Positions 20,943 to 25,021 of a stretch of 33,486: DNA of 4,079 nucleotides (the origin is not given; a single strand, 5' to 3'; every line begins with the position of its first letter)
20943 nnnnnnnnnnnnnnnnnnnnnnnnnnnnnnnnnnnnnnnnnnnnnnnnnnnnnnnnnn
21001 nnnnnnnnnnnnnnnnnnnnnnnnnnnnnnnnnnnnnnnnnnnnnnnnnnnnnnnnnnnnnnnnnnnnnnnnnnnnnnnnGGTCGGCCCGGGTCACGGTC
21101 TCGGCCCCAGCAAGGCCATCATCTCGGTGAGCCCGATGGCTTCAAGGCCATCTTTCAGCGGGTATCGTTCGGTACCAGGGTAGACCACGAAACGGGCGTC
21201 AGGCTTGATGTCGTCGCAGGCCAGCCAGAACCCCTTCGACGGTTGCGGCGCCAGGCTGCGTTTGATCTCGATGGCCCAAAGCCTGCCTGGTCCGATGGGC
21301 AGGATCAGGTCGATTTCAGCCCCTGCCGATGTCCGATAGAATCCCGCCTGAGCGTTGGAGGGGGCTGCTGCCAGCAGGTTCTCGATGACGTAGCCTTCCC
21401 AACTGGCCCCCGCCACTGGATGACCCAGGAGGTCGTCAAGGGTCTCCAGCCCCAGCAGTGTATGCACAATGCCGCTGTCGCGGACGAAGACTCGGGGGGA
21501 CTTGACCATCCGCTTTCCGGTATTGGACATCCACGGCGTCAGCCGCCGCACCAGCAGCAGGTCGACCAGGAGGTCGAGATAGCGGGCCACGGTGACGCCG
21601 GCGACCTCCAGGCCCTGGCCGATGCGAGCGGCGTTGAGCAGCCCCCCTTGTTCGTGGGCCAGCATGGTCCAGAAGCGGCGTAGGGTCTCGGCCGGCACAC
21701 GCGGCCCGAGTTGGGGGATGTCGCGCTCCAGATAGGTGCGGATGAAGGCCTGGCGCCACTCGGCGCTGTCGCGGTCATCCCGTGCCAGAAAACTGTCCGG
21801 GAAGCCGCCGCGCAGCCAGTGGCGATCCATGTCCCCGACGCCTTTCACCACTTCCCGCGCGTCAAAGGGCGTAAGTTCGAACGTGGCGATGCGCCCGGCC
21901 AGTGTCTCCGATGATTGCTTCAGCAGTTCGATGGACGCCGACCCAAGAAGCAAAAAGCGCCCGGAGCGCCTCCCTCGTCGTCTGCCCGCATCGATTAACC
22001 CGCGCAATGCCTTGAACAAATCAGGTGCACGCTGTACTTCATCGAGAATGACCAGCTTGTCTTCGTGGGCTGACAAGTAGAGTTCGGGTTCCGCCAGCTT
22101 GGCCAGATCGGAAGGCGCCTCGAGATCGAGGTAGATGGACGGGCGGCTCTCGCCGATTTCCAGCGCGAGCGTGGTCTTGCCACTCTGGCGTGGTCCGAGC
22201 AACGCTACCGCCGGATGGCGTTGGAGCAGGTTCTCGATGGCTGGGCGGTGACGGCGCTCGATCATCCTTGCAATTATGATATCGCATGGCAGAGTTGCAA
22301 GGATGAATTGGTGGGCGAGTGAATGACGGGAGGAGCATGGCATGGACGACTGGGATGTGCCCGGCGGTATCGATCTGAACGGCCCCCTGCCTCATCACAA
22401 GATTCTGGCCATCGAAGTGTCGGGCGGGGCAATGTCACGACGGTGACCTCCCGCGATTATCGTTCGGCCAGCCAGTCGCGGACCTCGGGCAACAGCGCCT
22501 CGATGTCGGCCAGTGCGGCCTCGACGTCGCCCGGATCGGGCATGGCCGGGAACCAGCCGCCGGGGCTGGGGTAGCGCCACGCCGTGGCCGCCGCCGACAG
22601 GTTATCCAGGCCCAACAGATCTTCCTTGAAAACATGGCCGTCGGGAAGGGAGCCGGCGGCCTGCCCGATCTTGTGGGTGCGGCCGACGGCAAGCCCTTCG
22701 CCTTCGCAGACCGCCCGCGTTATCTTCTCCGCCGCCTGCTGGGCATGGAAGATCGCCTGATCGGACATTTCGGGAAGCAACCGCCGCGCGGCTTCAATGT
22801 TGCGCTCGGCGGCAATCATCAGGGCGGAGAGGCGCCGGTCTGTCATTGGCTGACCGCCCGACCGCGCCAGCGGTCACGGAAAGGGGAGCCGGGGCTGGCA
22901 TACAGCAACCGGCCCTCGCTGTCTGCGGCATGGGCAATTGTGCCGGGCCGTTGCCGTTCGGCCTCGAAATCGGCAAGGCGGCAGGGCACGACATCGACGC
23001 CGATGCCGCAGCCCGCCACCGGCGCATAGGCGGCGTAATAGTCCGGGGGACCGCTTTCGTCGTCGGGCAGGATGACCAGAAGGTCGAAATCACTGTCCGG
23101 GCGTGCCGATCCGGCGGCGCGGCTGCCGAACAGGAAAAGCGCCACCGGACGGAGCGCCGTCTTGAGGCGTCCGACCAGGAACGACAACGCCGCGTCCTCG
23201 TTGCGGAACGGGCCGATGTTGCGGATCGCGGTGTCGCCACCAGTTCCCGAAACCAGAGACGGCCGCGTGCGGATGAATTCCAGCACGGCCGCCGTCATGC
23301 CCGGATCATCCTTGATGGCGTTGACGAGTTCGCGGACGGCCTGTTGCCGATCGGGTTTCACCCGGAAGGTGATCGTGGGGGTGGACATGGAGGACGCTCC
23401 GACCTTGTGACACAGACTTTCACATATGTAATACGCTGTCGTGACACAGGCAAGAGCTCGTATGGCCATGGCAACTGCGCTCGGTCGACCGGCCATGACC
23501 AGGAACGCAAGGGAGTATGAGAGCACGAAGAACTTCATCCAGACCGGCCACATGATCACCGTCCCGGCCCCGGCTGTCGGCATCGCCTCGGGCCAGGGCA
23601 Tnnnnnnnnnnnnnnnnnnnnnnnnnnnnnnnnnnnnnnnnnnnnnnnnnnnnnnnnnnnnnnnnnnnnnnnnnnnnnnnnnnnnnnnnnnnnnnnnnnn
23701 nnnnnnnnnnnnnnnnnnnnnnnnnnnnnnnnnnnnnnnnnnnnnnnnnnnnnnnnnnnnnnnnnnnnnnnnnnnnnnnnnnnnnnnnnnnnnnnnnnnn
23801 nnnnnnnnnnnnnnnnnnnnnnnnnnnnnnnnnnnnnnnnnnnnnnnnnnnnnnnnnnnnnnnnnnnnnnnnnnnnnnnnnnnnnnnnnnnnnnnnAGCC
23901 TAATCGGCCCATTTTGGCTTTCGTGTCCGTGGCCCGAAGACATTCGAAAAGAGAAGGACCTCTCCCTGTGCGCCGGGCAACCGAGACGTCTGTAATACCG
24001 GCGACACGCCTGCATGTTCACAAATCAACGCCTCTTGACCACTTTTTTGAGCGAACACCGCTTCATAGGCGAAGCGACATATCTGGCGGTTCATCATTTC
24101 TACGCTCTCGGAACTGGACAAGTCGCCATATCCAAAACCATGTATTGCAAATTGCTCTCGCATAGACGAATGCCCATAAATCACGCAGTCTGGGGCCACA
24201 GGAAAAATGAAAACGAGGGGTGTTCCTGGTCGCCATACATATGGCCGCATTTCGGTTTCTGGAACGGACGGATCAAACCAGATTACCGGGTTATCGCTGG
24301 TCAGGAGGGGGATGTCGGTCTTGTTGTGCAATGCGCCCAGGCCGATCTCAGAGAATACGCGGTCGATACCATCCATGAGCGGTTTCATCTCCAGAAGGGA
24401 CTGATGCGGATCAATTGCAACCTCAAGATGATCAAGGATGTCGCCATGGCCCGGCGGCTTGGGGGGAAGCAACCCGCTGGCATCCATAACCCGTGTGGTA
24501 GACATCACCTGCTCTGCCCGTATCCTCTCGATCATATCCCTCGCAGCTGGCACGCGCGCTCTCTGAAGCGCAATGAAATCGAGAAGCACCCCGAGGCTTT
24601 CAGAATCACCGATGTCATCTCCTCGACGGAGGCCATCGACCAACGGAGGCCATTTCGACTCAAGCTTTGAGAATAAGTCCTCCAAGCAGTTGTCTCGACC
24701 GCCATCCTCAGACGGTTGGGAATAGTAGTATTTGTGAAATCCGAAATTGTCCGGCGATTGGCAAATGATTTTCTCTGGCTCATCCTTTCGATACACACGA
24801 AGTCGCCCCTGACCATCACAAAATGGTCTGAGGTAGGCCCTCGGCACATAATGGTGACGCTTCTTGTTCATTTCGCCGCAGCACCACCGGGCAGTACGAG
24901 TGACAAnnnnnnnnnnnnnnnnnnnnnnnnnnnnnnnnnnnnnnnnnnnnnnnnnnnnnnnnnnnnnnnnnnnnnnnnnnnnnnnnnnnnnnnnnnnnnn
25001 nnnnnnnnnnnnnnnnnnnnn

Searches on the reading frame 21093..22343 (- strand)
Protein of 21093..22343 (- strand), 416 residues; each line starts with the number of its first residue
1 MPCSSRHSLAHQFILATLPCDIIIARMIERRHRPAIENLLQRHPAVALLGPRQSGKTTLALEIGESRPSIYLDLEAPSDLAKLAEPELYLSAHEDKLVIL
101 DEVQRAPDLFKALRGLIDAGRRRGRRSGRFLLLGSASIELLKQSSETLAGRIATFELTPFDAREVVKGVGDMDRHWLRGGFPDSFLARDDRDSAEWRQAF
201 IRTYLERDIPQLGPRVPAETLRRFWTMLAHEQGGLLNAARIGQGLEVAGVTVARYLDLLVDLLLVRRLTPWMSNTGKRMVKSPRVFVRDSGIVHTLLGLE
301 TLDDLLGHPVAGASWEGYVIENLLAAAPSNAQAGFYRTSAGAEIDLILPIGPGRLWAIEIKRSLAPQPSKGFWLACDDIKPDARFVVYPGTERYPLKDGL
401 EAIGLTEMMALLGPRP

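Call 7: search_protein_families(library=pfam, proteins=[window:21093-22343:-], max_evalue=0.001)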
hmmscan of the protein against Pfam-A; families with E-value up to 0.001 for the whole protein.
window:21093-22343:- (416 aa): 2 families
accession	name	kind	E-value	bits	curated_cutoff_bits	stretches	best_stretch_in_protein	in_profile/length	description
PF13635.12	DUF4143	-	3e-45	154.3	28.1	1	206-363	1-160/160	Domain of unknown function (DUF4143)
PF13173.12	AAA_14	-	1.8e-27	96.3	27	1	43-165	2-128/129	AAA domain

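Call 75: search_protein_families(library=padloc, proteins=[window:21093-22343:-], max_evalue=0.001)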
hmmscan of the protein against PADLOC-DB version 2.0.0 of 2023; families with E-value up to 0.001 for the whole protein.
window:21093-22343:- (416 aa): 7 families
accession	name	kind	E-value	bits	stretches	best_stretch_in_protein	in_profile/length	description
PDLC04790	PDC-S01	-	3e-92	307.6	2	172-408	174-417/422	-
PDLC04789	PDC-S01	-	2.7e-43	146.5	1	27-363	1-341/375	-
PDLC04791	PDC-S01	-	1.5e-26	91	1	29-391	3-377/395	-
PDLC04787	PDC-S01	-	1.9e-19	67.9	1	26-300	9-307/412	-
PDLC04786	PDC-S01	-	2.3e-10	37.8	1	276-363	299-387/439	-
PDLC04788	PDC-S01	-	1.1e-09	35.7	2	41-166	18-151/448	-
PDLC04792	PDC-S01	-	2.1e-07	27.9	0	27-167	1-153/452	-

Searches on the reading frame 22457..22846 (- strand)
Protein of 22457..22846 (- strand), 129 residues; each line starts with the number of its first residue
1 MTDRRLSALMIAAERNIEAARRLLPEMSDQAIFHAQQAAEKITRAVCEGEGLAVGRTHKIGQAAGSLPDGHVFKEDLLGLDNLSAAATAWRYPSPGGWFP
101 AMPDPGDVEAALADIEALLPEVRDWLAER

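Call 8: search_protein_families(library=pfam, proteins=[window:22457-22846:-], max_evalue=0.001)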
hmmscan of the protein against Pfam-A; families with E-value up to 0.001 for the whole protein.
window:22457-22846:- (129 aa): 1 family
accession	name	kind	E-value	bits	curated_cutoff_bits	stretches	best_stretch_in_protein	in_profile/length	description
PF05168.19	HEPN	-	8.6e-14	52.1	22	1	9-124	4-116/117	HEPN domain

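Call 75: search_protein_families(library=padloc, proteins=[window:22457-22846:-], max_evalue=0.001)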
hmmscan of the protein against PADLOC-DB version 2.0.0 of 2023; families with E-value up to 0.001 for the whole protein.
window:22457-22846:- (129 aa): 0 families

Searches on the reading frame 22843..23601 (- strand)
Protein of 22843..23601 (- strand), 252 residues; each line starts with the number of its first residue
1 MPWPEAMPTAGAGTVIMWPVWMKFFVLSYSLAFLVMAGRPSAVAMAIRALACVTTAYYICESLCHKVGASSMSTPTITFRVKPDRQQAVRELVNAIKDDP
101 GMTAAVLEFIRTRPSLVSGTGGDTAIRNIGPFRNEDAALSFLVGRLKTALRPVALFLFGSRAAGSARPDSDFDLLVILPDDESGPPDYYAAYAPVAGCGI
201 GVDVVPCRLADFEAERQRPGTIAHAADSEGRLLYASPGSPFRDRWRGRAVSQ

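Call 7: search_protein_families(library=pfam, proteins=[window:22843-23601:-], max_evalue=0.001)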
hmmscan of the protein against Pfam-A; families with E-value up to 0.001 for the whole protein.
window:22843-23601:- (252 aa): 2 families
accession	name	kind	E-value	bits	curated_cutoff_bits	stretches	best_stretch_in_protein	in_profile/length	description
PF01909.29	NTP_transf_2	-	4e-08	34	21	1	146-186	8-48/93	Nucleotidyltransferase domain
PF18765.7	Polbeta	-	8.7e-07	29.5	26.9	1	150-183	11-43/93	Polymerase beta, Nucleotidyltransferase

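Call 75: search_protein_families(library=padloc, proteins=[window:22843-23601:-], max_evalue=0.001)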
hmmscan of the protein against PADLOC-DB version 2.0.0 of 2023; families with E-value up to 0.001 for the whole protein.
window:22843-23601:- (252 aa): 4 families
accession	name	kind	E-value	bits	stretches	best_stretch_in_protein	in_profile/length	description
PDLC04907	PDC-S09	-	7.6e-09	33.7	1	136-183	11-58/114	-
PDLC04903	PDC-S09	-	1.2e-06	26.7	1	154-181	28-55/108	-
PDLC04902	PDC-S09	-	2.2e-05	22.7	1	154-183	23-52/97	-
PDLC04904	PDC-S09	-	8.5e-05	20.7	1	156-182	29-55/104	-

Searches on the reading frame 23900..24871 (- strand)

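Call 7: search_protein_families(library=pfam, proteins=[window:23900-24871:-], max_evalue=0.001)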
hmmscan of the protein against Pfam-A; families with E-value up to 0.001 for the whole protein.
window:23900-24871:- (323 aa): 1 family
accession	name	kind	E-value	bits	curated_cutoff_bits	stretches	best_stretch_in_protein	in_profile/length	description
PF14022.11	DUF4238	-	3.6e-36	125.4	27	1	5-276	1-279/281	Protein of unknown function (DUF4238)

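Call 75: search_protein_families(library=padloc, proteins=[window:23900-24871:-], max_evalue=0.001)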
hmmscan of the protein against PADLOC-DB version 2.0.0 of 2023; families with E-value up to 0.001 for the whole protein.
window:23900-24871:- (323 aa): 0 families
